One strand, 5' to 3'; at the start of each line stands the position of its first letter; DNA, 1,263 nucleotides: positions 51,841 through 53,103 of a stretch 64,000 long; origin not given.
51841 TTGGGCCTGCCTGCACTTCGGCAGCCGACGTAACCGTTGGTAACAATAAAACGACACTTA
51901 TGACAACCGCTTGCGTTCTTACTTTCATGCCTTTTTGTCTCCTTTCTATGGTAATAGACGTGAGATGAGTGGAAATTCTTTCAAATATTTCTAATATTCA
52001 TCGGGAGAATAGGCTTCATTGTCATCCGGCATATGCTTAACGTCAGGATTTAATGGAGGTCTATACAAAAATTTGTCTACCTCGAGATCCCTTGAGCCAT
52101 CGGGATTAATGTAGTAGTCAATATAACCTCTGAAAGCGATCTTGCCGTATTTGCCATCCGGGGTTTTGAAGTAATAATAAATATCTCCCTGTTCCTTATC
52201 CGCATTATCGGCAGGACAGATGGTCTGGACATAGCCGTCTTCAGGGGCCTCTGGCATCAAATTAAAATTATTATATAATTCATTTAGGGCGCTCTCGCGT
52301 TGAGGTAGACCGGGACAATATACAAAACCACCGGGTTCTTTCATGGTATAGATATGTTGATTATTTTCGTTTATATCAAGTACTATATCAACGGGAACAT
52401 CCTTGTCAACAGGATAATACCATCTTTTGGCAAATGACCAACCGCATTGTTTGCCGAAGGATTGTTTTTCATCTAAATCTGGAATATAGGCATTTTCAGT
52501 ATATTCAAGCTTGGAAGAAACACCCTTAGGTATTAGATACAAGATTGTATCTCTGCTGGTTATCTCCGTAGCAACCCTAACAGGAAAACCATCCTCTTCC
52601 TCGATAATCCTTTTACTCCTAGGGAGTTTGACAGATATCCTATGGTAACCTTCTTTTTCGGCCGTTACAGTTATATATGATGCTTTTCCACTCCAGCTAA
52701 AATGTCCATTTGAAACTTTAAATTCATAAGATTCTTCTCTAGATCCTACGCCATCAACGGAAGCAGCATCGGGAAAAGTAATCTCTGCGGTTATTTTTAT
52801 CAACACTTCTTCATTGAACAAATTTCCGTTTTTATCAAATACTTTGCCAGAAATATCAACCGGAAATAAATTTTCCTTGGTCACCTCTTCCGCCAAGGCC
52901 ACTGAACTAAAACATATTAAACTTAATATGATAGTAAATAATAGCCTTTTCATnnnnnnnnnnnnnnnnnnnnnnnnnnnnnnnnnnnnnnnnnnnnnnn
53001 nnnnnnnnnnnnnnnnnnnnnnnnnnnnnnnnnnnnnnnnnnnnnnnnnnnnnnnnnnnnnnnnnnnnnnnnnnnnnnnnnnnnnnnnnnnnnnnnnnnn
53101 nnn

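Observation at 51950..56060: AT-rich island encoding a Sec-secreted 1011-aa lipase-like protein plus secreted 320-aa partner (polymorphic toxin / immunity-like)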

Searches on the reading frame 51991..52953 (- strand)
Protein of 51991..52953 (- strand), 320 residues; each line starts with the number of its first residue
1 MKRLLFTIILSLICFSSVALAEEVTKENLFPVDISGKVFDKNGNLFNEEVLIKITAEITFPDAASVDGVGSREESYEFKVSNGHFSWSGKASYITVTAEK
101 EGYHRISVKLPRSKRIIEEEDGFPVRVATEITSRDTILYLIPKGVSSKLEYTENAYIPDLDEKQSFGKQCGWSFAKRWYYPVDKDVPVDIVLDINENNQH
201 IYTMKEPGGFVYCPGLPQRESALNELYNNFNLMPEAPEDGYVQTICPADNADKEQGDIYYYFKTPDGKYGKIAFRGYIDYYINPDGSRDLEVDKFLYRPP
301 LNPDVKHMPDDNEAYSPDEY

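Call 3: search_protein_families(library=pfam, proteins=[window:51991-52953:-], max_evalue=1)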
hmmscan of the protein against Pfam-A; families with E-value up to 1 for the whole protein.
window:51991-52953:- (320 aa): 0 families

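Call 5: search_protein_families(library=ncbifam, proteins=[window:51991-52953:-], max_evalue=1)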
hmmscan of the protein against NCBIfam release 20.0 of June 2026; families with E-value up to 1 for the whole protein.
window:51991-52953:- (320 aa): 3 families
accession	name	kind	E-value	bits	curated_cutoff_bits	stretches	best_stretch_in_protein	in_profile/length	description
NF003379.0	PRK04456.1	domain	0.00096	17.9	372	1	65-181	292-405/464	acetyl-CoA decarbonylase/synthase complex subunit beta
TIGR00316.1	cdhC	equivalog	0.015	14.2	355.95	1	65-184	289-405/460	CO dehydrogenase/CO-methylating acetyl-CoA synthase complex subunit beta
NF041599.1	reg_PtrA_PA2808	domain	0.3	11.1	31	1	1-22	1-22/46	co-regulatory protein PtrA N-terminal domain-containing protein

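Call 7: find_homologous_proteins(query=window:51991-52953:-)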
Query window:51991-52953:- (320 aa): 56 proteins with E <= 0.001 among 1181 candidates.
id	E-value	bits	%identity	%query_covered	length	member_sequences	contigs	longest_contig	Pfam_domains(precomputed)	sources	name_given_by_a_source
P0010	2.1e-217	739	100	100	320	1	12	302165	-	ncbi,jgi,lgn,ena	-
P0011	3.3e-139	482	65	100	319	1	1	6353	-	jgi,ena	-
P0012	1.3e-124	434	63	95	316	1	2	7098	-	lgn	-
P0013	9.2e-113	395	55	100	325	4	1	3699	-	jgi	-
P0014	1.7e-104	368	56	100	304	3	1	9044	-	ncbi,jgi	ncbi:MAG: hypothetical protein WCY23_04830 [Candidatus Omnitrophota bacterium]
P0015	2.8e-104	367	56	99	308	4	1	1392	-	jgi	jgi:hypothetical protein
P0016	2.3e-103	364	55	98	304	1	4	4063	-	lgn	-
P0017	3.9e-101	357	54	98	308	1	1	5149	-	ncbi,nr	ncbi:MAG: hypothetical protein PHC68_14765 [Syntrophorhabdaceae bacterium]|nr:hypothetical protein [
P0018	1.6e-96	342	50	94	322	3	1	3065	-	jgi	-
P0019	1.9e-96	341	54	93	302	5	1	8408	-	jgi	-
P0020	1.5e-95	339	52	93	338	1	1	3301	-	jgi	-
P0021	2.3e-95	338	53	93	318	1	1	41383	-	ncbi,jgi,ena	ncbi:MAG: hypothetical protein WC486_00500 [Candidatus Omnitrophota bacterium]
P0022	1.1e-94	336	51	94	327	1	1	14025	-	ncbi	-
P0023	6.6e-90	320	52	94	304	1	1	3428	-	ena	-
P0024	2.9e-89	318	49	100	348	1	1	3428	-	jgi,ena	-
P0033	2.3e-76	275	43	100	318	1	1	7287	-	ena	-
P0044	4.1e-72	261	47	92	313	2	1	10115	-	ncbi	ncbi:MAG: hypothetical protein WC404_02680 [Candidatus Omnitrophota bacterium]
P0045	1.0e-71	260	44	95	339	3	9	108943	-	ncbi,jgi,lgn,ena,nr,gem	ncbi:MAG TPA: hypothetical protein PK875_02795 [Spirochaetota bacterium]|nr:hypothetical protein [Ca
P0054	1.3e-64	237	42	95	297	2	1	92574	-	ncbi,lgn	ncbi:MAG: hypothetical protein WC317_03835 [Candidatus Omnitrophota bacterium]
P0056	1.0e-62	231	40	94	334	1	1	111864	-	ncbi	-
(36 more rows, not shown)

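Call 40: find_encoding_contigs(protein=P0044, flank=10000, max_places=1)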
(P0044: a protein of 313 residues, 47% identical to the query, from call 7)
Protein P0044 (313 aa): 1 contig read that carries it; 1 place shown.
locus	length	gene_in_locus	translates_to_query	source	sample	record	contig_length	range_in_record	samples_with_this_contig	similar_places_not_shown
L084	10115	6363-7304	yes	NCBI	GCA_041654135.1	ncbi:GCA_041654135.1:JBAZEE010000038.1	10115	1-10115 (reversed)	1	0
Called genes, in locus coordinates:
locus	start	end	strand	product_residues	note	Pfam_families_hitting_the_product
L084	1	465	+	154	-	PF00263:Secretin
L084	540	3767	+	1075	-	PF05990:DUF900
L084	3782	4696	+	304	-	-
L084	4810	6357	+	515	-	PF05990:DUF900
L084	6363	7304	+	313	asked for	-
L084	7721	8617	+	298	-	-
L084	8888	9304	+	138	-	PF01475:FUR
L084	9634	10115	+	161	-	?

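Call 41: find_encoding_contigs(protein=P0033, flank=10000, max_places=1)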
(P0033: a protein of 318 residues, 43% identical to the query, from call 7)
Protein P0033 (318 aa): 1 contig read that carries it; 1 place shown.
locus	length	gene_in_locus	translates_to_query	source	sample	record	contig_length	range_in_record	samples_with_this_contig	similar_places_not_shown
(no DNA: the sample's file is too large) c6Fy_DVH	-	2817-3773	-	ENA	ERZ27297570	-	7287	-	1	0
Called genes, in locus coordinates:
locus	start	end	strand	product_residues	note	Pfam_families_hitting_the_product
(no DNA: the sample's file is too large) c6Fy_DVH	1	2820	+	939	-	?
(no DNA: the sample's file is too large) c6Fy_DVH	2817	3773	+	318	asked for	-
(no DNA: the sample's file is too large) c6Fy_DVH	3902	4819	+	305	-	-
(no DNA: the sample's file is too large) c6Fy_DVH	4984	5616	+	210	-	-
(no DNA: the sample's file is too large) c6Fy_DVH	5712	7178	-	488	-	PF00342:PGI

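Call 42: find_encoding_contigs(protein=P0011, flank=10000, max_places=1)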
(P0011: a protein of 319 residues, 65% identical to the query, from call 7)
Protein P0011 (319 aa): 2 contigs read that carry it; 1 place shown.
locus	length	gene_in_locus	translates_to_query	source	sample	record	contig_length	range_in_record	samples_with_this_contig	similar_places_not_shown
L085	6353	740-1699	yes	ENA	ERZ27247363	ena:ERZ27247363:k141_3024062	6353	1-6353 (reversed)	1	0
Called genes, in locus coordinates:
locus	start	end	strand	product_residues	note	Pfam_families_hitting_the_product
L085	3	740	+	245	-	?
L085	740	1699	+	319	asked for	-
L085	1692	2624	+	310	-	-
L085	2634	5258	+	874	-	-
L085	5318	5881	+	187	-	-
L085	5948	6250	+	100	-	-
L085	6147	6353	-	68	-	?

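Call 49: predict_structure(alignment_id=A4)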
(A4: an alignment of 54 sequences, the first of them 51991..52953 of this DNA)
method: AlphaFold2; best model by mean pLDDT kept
length: 320 residues; sequences in the alignment: 54
mean_pLDDT: 89.2   pTM: 0.83
mean pLDDT of the five models: 89.2, 89.1, 88.2, 87.1, 73.0
residues with pLDDT >= 90: 250; 70-90: 32; 50-70: 22; < 50: 16
segments of 3 or more residues with pLDDT < 50: 11-24
pLDDT, mean of each block of 10 residues (from residue 1): 53 45 65 98 96 97 89 97 96 97 96 94 94 97 97 93 92 92 87 95 97 96 93 96 97 92 98 95 97 91 59 71
secondary structure, 60 per line:
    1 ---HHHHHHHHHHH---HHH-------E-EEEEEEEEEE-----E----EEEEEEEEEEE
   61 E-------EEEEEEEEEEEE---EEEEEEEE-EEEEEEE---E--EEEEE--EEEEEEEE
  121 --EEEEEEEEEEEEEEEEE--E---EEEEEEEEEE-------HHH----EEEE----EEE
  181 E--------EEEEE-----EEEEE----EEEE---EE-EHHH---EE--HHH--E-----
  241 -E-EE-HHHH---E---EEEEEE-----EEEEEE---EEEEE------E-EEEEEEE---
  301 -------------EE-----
elements in order: H4-14 E30-39 E50-61 E69-80 E84-91 E93-99 E106-110 E113-120 E123-139 E146-155 E170-173 E178-181 E190-194 E200-204 E209-212 H247-250 E258-263 E269-274 E278-282 E291-297

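Call 61: search_protein_families(library=pfam, proteins=[L085:2634-5258:+, L084:7721-8617:+], max_evalue=0.01)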
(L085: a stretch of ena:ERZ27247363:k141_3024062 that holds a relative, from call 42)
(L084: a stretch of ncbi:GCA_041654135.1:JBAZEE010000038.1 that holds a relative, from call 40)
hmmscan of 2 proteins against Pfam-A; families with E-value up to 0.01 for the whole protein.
L085:2634-5258:+ (874 aa): 2 families
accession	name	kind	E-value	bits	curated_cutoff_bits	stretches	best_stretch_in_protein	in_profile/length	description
PF07661.19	MORN_2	-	5.5e-11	41.8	29.6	0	827-841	2-16/22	MORN repeat variant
PF12514.13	DUF3718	-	0.006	17.2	22.5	0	600-617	16-33/66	Protein of unknown function (DUF3718)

L084:7721-8617:+ (298 aa): 0 families

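Call 62: find_encoding_contigs(protein=P0045, flank=8000, max_places=1)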
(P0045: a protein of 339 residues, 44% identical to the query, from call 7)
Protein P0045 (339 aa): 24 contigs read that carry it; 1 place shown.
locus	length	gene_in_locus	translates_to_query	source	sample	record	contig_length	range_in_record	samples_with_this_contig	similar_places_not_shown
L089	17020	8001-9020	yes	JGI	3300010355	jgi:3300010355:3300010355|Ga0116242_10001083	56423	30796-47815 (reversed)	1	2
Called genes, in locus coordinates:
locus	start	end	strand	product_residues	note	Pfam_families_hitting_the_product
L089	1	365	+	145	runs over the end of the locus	PF13291:ACT_4 (faint), PF19571:ACT_8, PF01842:ACT, PF22629:ACT_AHAS_ss (weak), PF01842:ACT (weak)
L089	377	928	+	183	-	PF04011:LemA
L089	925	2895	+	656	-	-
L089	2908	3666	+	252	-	PF00005:ABC_tran, PF13304:AAA_21 (faint)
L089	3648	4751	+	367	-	PF01458:SUFBD_core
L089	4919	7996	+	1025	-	PF05990:DUF900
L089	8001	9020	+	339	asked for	-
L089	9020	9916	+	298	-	-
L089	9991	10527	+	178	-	-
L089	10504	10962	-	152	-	-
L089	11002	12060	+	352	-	PF03773:ArsP_1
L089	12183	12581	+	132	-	-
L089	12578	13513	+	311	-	PF01336:tRNA_anti-codon, PF01966:HD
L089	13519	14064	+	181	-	PF04893:Yip1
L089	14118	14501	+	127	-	PF02566:OsmC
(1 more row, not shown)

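Call 63: find_encoding_contigs(protein=P0054, flank=8000, max_places=1)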
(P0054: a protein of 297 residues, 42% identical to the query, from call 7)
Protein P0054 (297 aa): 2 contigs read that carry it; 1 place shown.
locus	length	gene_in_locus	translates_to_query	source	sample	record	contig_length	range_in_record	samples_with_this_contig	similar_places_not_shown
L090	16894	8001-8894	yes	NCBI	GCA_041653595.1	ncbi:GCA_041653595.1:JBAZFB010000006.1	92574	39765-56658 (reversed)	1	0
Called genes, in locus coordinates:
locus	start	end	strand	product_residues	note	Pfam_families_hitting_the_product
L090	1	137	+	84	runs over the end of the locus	PF21699:TM1266-like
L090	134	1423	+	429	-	PF00350:Dynamin_N (faint), PF01926:MMR_HSR1, PF18128:HydF_dimer, PF18133:HydF_tetramer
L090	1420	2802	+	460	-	PF04055:Radical_SAM, PF06968:BATS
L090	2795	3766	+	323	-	PF04055:Radical_SAM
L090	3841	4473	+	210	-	PF21582:CBM30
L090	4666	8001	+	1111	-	PF05990:DUF900 (weak)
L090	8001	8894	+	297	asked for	-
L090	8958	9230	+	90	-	-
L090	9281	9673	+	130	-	-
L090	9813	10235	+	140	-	PF02082:Rrf2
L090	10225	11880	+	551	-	PF03063:Prismane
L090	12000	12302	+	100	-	-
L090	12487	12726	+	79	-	PF04014:MazE_antitoxin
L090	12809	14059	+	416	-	PF02321:OEP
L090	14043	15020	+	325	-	PF25917:BSH_RND (faint), PF25973:BSH_CzcB, PF26002:Beta-barrel_AprE (weak), PF25989:YknX_C (faint)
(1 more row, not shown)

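Call 64: find_encoding_contigs(protein=P0056, flank=8000, max_places=1)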
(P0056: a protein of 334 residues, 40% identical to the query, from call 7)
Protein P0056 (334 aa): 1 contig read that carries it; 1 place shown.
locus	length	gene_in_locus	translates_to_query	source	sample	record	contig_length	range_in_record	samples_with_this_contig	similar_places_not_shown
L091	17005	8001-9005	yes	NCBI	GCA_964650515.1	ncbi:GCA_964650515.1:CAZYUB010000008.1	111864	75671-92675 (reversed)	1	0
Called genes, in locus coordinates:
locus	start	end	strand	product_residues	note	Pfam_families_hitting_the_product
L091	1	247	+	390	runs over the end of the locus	-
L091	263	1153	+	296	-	-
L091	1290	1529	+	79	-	PF13411:MerR_1, PF00376:MerR (weak)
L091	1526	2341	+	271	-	PF20703:nSTAND1 (weak), PF01637:ATPase_2, PF13191:AAA_16 (faint), PF13245:AAA_19 (weak), PF13401:AAA_22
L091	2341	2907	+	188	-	PF11356:T2SSC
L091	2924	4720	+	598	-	PF03958:Secretin_N, PF00263:Secretin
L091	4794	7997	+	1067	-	PF05990:DUF900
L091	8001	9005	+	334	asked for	-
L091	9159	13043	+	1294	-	PF13620:CarboxypepD_reg (weak), PF00041:fn3 (faint)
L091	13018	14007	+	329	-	-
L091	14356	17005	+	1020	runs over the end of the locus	PF00754:F5_F8_type_C, PF22633:F5_F8_type_C_2, PF02837:Glyco_hydro_2_N (weak)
